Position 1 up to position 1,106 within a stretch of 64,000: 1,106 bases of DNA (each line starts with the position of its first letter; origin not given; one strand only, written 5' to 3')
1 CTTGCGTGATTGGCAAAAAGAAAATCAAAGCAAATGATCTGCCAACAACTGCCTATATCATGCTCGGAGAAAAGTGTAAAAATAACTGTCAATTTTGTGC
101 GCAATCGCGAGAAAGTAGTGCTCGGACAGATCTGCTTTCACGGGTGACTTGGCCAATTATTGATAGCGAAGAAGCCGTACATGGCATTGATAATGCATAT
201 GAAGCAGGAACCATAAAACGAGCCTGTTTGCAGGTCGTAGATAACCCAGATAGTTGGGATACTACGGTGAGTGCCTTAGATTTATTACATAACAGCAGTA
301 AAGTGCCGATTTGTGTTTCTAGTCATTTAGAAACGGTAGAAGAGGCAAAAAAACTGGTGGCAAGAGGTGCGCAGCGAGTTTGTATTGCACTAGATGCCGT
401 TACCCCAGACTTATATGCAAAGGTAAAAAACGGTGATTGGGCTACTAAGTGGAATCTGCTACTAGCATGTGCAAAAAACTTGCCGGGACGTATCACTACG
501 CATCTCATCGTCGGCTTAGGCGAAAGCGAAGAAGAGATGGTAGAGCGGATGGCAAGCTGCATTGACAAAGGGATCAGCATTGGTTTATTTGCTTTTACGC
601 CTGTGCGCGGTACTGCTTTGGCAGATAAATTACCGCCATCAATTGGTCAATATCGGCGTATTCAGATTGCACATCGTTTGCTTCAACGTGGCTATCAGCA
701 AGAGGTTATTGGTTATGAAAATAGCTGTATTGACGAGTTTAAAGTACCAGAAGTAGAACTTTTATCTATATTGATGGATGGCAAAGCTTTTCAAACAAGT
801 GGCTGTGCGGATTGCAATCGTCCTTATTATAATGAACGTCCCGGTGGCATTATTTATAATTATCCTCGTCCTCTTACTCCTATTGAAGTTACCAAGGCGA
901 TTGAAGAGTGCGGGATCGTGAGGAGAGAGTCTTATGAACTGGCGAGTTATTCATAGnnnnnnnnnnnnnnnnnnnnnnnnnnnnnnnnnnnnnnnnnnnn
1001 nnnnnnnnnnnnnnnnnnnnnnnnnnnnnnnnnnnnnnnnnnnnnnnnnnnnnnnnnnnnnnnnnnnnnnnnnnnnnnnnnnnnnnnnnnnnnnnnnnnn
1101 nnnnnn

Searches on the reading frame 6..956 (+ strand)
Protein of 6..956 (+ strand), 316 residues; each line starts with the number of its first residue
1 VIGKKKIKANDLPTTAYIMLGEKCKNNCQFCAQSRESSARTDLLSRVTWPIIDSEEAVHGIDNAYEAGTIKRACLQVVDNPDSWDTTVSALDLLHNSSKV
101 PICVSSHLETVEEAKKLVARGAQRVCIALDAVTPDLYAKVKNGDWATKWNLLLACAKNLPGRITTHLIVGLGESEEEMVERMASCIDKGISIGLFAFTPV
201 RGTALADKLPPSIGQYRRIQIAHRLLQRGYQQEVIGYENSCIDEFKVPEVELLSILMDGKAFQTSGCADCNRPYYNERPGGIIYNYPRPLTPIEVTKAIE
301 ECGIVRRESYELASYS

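Call 19: search_protein_families(library=pfam, proteins=[window:6-956:+], max_evalue=0.00001)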
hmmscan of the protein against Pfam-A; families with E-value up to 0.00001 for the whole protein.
window:6-956:+ (316 aa): 1 family
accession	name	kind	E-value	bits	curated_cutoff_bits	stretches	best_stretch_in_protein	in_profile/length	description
PF04055.27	Radical_SAM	-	7.9e-13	49.4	29.5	1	20-181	3-162/166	Radical SAM superfamily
